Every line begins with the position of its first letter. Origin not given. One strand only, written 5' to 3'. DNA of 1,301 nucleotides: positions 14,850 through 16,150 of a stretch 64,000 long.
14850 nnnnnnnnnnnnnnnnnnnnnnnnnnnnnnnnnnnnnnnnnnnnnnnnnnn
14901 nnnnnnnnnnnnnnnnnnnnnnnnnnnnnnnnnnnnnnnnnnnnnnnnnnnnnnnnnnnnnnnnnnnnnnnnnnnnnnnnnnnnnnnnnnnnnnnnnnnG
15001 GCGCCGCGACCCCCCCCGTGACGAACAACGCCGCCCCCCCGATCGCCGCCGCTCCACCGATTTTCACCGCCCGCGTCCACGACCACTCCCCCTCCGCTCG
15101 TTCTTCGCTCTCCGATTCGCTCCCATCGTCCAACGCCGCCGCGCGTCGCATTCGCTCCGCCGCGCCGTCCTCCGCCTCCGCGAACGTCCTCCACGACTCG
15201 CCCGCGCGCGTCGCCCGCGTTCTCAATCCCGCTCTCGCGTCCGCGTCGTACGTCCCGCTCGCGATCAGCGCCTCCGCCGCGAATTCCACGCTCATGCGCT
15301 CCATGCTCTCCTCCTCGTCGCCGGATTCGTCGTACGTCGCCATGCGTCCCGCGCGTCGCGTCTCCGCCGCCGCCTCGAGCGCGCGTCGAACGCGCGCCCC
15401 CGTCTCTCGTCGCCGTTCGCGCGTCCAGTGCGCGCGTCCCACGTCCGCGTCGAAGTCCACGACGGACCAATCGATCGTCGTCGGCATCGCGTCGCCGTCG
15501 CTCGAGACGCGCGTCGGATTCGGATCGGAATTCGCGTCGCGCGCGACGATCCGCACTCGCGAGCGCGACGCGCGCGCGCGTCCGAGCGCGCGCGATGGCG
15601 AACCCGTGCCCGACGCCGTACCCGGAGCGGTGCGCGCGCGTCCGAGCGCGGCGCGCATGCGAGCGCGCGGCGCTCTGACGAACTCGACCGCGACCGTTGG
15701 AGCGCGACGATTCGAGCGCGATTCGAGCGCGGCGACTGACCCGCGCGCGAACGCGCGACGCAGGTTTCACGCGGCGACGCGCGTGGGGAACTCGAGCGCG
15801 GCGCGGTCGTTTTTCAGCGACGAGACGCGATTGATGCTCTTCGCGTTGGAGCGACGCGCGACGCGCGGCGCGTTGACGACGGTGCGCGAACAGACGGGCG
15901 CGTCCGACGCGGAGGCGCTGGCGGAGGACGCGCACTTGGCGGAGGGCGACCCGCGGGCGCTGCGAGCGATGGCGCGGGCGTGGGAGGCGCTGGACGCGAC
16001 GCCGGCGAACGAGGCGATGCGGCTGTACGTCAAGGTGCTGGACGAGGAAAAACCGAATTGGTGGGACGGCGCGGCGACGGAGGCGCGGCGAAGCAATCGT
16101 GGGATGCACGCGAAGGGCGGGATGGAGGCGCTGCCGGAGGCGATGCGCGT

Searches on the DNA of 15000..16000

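Call 54: search_rna_families(source=window, start=15000, end=16000, threshold=evalue, max_evalue=1)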
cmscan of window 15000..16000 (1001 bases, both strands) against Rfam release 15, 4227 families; matches with E-value up to 1: 0.
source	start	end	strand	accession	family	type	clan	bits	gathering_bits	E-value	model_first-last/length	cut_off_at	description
